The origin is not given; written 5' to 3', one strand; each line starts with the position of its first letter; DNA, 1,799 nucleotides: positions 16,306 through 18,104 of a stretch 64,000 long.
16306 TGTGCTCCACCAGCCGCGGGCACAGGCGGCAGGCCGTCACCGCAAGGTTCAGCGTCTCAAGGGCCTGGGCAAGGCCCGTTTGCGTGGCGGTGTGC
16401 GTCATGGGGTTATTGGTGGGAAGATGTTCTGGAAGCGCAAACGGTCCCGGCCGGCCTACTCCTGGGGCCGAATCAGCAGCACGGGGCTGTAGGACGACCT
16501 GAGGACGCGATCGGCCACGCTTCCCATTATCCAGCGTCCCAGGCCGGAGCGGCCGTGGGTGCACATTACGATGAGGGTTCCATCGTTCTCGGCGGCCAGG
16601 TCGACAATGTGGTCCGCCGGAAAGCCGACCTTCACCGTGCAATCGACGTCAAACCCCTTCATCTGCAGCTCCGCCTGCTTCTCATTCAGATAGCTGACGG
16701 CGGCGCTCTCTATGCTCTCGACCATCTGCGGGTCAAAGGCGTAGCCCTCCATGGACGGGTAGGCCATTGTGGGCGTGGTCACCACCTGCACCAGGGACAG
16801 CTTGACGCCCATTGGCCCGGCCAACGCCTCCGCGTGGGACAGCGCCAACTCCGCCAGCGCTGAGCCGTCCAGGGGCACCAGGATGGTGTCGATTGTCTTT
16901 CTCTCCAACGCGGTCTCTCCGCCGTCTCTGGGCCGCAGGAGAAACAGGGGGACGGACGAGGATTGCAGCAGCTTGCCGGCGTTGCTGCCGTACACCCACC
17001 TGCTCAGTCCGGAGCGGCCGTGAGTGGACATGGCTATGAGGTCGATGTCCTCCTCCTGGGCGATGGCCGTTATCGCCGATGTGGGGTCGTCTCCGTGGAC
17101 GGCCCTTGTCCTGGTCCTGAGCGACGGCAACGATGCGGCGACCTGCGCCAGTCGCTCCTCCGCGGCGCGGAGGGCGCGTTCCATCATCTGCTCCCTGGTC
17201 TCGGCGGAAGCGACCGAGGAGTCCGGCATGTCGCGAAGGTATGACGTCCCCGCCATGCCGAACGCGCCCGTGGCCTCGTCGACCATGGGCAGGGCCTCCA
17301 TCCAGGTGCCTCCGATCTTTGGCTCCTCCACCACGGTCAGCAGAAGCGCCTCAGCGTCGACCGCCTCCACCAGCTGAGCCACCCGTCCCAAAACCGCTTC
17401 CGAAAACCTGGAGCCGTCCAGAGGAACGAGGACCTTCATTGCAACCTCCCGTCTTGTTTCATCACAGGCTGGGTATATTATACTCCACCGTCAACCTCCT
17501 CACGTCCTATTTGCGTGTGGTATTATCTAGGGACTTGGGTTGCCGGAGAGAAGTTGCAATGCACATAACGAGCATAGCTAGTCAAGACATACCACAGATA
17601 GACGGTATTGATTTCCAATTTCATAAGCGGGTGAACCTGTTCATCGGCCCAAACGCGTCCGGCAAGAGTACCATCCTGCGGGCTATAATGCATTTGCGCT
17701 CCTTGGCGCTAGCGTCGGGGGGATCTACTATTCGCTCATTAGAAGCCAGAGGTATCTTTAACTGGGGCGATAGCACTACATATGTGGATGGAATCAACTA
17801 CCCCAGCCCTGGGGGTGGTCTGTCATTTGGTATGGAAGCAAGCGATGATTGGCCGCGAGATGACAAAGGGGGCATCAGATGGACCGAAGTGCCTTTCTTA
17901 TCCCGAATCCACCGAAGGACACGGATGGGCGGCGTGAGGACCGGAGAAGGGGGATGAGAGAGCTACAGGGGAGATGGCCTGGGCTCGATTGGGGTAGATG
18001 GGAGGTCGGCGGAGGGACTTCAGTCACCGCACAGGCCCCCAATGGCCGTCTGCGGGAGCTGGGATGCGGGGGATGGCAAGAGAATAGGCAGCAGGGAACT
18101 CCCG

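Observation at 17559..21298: Septu-like ptuA/ptuB defence pair inactivated by a precise IS insertion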

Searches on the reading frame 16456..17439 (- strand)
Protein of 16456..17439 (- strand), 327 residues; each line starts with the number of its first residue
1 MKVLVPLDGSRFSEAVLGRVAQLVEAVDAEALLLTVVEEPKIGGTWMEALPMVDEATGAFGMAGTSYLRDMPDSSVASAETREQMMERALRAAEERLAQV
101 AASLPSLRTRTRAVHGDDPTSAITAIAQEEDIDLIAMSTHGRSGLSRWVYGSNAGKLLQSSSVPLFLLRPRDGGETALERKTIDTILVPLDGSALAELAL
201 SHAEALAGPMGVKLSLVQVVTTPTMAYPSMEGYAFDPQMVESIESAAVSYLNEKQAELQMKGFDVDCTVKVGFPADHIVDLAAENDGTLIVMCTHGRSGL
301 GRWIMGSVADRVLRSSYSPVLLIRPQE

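Call 72: find_related_loci(query=window:16456-17439:-, collection=genome_contigs, flank=6000)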
Query window:16456-17439:- (327 aa) in genome_contigs; peptide patterns used: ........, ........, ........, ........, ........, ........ (x = any residue, [..] = any of these).
249 stretches matched a pattern; 30 encode a relative of the query (tblastn E <= 1e-3); 30 distinct loci.
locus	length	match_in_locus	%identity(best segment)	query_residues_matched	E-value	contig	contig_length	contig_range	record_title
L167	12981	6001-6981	96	1-327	0e+0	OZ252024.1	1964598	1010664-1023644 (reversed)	MAG: Dehalococcoidia bacterium isolate f4139050-05f1-4a12-a253-3081a27a263f genome assembly, chromosome: 1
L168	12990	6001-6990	90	1-327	0e+0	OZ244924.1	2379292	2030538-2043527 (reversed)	MAG: Dehalococcoidia bacterium isolate e5f2f67f-80f5-4dea-8d85-3d806a77b3c6 genome assembly, chromosome: 1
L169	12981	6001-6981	70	1-327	8e-152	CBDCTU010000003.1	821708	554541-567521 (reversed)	MAG: Dehalococcoidia bacterium isolate 3d670e24-0b6f-4f35-9e2a-ae370501de79 genome assembly, contig: contig_3, whole gen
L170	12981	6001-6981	69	1-327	1e-151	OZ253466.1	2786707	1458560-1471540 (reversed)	MAG: Dehalococcoidia bacterium isolate 7f7fcc17-106b-4c1d-a8d7-7cf201ad70ef genome assembly, chromosome: 1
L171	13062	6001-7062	68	1-327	8e-151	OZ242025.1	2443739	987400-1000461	MAG: Dehalococcoidia bacterium isolate 154789fe-1cbe-4e12-9e25-a4d867c0b0dd genome assembly, chromosome: 1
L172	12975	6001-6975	68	1-326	1e-150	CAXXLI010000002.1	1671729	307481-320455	MAG: Dehalococcoidia bacterium isolate 9897fa5f-a7d9-472a-8fac-ec7462edf643 genome assembly, contig: contig_2, whole gen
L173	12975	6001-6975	68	1-327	2e-150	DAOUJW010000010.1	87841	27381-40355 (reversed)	MAG TPA_asm: Dehalococcoidia bacterium isolate S34_281 k113_441570, whole genome shotgun sequence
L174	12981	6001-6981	69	1-327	1e-149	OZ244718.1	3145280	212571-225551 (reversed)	MAG: Dehalococcoidia bacterium isolate 64a180b2-7017-4824-b5be-e5f766f304e8 genome assembly, chromosome: 1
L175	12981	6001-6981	65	1-327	8e-138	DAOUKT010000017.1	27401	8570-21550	MAG TPA_asm: Dehalococcoidia bacterium isolate S7_359 k113_3131879, whole genome shotgun sequence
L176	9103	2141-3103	52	1-327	9e-106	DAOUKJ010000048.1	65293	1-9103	MAG TPA_asm: Dehalococcoidia bacterium isolate S5_322 k113_1511592, whole genome shotgun sequence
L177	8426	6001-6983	54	1-327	8e-100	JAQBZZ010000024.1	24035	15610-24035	MAG: Chloroflexota bacterium isolate casp150-mb.79 NODE_5588_length_24035_cov_0.112634, whole genome shotgun sequence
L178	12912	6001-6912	38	2-325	8e-48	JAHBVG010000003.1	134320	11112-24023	MAG: Caldilineaceae bacterium isolate ACE_CHL9 CHL9_3, whole genome shotgun sequence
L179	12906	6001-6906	39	2-325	3e-44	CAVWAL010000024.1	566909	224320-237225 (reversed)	MAG: uncultured bacterium isolate MFD01721.bin.2.215 genome assembly, contig: contig_8220, whole genome shotgun sequence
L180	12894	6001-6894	38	2-325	9e-44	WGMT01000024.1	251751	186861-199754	MAG: bacterium isolate RI_153 c_000000158430, whole genome shotgun sequence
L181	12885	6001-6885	35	2-327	3e-43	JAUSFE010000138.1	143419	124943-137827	MAG: Dehalococcoidia bacterium isolate E14_maxbin.284_sub E14_k141_1150062, whole genome shotgun sequence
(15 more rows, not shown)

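Call 75: search_protein_families(library=pfam, proteins=[L167:3532-4665:-, L167:4662-5510:-], max_evalue=0.01)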
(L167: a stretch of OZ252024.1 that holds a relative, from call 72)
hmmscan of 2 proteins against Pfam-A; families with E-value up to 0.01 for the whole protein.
L167:3532-4665:- (377 aa): 1 family
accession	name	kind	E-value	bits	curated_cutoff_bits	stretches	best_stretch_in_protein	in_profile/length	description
PF02086.21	MethyltransfD12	-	1.1e-18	68.3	22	1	23-238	1-190/253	D12 class N6 adenine-specific DNA methyltransferase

L167:4662-5510:- (282 aa): 0 families

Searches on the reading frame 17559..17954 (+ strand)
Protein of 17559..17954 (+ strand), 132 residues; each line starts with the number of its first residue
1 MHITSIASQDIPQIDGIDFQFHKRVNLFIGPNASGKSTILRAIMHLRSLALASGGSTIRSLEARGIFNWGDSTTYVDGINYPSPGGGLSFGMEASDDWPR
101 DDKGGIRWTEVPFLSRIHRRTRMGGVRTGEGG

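Call 42: search_protein_families(library=padloc, proteins=[window:17559-17954:+], max_evalue=0.001)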
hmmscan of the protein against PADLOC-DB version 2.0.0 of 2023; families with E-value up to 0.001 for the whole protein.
seq(132 aa): 53 families (the best 25 are shown)
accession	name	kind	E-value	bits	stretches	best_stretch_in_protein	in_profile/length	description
PDLC02981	AriAB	-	1.7e-08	31.7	1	1-53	1-53/694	-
PDLC00271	PtuA1|PtuA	-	2.2e-08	32.1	1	1-52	1-52/421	AAA ATPase domain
PDLC02980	AriA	-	3.5e-08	31.8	1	25-77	1-50/304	-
PDLC04135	mad3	-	4e-08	31.2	1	14-45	13-44/374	mads_3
PDLC00299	PtuA1|PtuA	-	1e-07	29.4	1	2-45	54-97/535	AAA ATPase domain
PDLC04180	HEC-01A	-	3.5e-07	27.7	1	1-65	1-63/382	-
PDLC00278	PtuA1|PtuA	-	4.4e-07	27.5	1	1-44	1-44/436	AAA ATPase domain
PDLC02913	ATPase_I-A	-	4.4e-07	27.4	1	2-48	53-99/508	-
PDLC00279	PtuA1|PtuA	-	4.9e-07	27.2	1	2-46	5-49/416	AAA ATPase domain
PDLC00305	PtuA1|PtuA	-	9.1e-07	26.5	1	1-46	1-46/392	AAA ATPase domain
PDLC00290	PtuA1|PtuA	-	1.1e-06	26.3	1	2-46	2-46/414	AAA ATPase domain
PDLC02979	AriA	-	1.7e-06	26.1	1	20-46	20-46/373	-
PDLC00298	PtuA1|PtuA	-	1.7e-06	25.3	1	1-44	1-44/423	AAA ATPase domain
PDLC00102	GajA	-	1.7e-06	24.8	1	1-47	1-46/532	AAA ATPase domain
PDLC04213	HEC-02A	-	2e-06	25.6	1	1-47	1-47/337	-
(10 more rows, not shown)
